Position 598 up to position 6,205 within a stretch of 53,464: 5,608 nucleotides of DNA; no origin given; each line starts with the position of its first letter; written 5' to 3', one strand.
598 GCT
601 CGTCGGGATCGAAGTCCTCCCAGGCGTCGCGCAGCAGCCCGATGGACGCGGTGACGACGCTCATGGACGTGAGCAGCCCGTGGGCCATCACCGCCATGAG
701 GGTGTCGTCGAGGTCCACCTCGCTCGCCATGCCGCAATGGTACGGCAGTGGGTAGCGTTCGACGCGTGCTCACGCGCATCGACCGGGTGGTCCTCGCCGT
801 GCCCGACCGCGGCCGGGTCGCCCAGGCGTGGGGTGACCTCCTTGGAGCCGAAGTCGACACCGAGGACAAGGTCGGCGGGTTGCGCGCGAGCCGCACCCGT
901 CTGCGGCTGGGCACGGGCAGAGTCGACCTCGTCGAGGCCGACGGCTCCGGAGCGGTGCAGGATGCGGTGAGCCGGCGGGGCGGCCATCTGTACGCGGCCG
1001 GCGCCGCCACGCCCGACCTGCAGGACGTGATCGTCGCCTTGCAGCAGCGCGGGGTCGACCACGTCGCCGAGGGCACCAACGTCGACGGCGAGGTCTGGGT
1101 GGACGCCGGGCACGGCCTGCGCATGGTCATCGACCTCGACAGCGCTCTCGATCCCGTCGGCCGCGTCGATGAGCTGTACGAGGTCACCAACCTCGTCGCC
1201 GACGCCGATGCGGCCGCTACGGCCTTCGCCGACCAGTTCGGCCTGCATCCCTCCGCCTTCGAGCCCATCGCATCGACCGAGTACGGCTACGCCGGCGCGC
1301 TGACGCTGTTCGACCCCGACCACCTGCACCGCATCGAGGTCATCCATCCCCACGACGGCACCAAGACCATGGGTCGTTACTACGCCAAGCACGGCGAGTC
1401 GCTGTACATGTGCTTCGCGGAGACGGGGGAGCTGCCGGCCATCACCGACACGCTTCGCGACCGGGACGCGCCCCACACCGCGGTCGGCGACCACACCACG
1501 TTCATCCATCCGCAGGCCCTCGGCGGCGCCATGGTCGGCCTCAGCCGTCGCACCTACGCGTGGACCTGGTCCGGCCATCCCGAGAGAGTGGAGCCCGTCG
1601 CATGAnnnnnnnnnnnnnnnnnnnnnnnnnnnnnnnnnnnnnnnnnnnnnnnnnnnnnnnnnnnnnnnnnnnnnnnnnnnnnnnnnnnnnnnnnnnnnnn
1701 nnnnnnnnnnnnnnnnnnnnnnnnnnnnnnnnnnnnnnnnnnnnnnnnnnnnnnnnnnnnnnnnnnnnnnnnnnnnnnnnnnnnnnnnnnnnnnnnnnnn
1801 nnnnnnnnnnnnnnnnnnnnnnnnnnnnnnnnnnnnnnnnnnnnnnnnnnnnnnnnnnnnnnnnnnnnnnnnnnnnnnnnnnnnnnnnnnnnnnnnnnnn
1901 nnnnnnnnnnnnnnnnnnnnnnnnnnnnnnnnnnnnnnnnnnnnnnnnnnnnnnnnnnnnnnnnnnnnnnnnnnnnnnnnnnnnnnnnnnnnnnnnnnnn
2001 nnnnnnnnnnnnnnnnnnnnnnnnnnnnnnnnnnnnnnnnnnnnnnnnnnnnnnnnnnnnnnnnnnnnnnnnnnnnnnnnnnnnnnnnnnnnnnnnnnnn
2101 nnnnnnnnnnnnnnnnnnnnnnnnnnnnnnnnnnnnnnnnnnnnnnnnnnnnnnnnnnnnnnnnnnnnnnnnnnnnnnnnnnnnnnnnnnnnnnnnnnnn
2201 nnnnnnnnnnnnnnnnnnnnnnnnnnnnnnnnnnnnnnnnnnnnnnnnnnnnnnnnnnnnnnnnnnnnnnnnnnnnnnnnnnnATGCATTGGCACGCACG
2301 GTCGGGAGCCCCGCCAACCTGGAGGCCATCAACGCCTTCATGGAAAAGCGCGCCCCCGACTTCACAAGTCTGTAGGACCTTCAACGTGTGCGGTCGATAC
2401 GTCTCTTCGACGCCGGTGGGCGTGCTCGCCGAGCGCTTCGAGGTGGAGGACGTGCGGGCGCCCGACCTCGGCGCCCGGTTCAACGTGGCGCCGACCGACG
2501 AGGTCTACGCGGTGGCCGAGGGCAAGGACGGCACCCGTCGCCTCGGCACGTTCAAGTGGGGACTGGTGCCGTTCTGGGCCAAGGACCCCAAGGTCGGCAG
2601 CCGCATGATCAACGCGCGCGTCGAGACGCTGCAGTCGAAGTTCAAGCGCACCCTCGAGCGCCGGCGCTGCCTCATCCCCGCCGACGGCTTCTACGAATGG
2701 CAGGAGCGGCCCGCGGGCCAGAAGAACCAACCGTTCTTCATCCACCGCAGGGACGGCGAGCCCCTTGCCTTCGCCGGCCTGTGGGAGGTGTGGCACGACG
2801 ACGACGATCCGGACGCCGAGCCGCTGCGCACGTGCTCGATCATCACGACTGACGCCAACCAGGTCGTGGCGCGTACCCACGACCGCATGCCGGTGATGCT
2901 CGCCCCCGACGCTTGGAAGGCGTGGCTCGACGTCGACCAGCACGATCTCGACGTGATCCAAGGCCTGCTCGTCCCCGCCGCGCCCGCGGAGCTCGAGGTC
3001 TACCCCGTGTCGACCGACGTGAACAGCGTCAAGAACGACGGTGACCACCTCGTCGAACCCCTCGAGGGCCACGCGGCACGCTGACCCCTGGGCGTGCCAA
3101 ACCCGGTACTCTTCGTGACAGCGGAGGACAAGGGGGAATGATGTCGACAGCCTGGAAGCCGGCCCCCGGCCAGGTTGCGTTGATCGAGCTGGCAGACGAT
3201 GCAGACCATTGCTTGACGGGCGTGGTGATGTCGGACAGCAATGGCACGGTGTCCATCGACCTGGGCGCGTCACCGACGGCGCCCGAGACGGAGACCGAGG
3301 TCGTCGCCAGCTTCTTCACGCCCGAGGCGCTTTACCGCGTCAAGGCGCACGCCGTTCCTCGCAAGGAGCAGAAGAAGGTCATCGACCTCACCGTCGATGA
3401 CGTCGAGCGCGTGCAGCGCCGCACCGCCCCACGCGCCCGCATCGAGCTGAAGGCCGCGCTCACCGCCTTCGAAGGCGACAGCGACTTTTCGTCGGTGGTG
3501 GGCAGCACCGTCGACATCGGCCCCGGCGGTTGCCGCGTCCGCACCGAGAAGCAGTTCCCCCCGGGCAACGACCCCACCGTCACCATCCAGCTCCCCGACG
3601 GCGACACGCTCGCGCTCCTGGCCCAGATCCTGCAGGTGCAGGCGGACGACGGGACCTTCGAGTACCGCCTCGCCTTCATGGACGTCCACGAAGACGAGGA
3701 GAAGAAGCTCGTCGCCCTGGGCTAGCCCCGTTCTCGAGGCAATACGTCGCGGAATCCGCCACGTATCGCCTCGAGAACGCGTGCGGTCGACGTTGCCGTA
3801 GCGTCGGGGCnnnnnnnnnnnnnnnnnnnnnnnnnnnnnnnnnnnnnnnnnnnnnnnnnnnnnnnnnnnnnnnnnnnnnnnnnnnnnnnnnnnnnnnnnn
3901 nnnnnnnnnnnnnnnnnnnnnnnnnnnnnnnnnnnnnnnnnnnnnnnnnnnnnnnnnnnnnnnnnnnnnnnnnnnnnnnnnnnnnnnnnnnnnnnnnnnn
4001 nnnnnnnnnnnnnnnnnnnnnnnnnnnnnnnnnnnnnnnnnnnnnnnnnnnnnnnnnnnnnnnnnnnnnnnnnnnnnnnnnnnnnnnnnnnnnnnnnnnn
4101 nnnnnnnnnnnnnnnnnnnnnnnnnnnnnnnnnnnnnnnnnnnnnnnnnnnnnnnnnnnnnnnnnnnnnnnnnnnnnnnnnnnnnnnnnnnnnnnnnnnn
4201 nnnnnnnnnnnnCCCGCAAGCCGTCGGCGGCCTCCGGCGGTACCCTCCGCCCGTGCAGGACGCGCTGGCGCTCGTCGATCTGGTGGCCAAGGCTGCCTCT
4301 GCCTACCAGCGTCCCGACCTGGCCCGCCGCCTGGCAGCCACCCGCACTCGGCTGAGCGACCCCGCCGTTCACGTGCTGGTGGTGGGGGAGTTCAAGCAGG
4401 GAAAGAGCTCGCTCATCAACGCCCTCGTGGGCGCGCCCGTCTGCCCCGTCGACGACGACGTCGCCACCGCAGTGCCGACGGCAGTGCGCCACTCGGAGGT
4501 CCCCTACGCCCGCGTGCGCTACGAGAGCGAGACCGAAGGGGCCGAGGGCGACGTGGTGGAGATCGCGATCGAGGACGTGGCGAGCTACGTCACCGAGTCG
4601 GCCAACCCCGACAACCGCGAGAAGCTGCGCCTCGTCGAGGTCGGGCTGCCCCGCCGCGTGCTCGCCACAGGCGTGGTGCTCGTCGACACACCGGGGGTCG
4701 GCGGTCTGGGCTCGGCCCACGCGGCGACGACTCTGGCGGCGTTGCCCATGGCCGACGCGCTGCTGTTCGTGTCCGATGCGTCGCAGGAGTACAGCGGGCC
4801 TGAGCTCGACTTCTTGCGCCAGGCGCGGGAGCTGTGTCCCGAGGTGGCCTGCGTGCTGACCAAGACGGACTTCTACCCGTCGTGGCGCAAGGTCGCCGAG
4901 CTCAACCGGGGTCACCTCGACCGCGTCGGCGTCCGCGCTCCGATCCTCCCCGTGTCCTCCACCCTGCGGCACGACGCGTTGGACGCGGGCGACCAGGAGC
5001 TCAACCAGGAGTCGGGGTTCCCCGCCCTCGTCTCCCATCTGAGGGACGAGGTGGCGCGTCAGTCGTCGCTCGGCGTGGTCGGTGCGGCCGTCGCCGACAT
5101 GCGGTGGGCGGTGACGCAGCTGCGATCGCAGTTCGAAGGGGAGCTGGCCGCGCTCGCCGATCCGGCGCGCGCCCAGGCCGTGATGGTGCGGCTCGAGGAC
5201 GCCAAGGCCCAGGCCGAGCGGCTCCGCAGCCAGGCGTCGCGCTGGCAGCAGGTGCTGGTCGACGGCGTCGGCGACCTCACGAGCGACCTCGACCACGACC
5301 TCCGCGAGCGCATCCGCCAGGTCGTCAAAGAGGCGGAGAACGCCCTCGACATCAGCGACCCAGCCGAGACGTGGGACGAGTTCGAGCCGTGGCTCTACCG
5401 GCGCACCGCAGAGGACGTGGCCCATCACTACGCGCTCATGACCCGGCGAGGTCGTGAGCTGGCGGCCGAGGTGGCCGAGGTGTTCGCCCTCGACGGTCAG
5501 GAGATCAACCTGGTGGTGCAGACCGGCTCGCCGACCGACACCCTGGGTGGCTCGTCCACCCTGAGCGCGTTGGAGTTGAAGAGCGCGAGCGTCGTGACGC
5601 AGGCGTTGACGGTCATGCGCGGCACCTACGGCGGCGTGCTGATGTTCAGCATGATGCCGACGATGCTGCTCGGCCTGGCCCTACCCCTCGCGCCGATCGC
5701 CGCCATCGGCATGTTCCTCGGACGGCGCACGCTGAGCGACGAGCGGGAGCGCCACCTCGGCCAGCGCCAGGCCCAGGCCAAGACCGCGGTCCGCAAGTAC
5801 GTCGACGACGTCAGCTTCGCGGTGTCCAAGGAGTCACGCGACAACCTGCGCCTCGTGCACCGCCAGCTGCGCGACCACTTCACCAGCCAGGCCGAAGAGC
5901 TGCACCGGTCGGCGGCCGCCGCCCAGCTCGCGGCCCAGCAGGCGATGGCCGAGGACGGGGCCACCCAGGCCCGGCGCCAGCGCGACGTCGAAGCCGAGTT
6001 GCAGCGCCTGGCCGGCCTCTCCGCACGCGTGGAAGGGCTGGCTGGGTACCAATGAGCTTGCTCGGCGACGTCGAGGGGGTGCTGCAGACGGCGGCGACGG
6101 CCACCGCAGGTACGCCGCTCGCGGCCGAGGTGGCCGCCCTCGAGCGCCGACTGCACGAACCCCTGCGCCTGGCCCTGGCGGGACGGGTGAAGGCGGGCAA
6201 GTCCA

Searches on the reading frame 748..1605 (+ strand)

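Call 41: search_protein_families(library=pfam, proteins=[window:748-1605:+], max_evalue=0.0001)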
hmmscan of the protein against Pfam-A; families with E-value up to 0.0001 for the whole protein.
window:748-1605:+ (285 aa): 1 family
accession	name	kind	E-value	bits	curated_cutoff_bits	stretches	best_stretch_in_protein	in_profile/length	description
PF13669.12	Glyoxalase_4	-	1.8e-11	44.7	27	1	14-111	3-99/109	Glyoxalase/Bleomycin resistance protein/Dioxygenase superfamily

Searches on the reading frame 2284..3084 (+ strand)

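Call 41: search_protein_families(library=pfam, proteins=[window:2284-3084:+], max_evalue=0.0001)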
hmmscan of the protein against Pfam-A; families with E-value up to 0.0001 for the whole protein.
window:2284-3084:+ (266 aa): 1 family
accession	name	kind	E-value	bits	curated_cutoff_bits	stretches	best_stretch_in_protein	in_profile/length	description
PF02586.19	SRAP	-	2.4e-73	246.6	27.1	1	35-249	1-214/214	SOS response associated peptidase (SRAP)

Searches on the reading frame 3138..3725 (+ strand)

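Call 41: search_protein_families(library=pfam, proteins=[window:3138-3725:+], max_evalue=0.0001)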
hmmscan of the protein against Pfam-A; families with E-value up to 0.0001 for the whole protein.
window:3138-3725:+ (195 aa): 1 family
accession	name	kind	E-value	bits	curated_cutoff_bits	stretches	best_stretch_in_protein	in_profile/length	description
PF07238.19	PilZ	-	8.3e-13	49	22.5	1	93-194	1-99/102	PilZ domain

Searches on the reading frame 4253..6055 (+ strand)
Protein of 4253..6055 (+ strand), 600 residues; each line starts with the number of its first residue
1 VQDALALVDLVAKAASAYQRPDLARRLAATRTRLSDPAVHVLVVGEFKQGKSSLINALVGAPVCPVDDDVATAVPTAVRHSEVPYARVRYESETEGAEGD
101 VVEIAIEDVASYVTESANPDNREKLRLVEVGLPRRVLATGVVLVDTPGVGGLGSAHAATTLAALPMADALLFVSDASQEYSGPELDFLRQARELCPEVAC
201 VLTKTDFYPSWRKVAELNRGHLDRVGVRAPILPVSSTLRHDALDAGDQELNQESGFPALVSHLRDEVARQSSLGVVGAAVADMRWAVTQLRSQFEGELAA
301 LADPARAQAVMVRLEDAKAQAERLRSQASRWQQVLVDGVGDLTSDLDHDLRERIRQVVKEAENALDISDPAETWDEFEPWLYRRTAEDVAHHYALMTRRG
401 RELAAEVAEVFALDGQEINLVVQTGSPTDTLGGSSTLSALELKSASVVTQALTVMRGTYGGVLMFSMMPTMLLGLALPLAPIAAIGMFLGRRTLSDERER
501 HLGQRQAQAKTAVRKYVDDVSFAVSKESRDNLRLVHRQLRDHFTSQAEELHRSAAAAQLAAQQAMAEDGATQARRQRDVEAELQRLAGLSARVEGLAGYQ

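Call 41: search_protein_families(library=pfam, proteins=[window:4253-6055:+], max_evalue=0.0001)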
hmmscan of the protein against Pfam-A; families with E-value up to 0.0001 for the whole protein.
window:4253-6055:+ (600 aa): 2 families
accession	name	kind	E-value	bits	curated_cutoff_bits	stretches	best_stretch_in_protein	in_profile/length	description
PF00350.29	Dynamin_N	-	7.3e-24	85.1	27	1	41-204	1-167/168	Dynamin family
PF01926.29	MMR_HSR1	-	2.3e-07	31.3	21.9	1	41-191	2-100/113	50S ribosome-binding GTPase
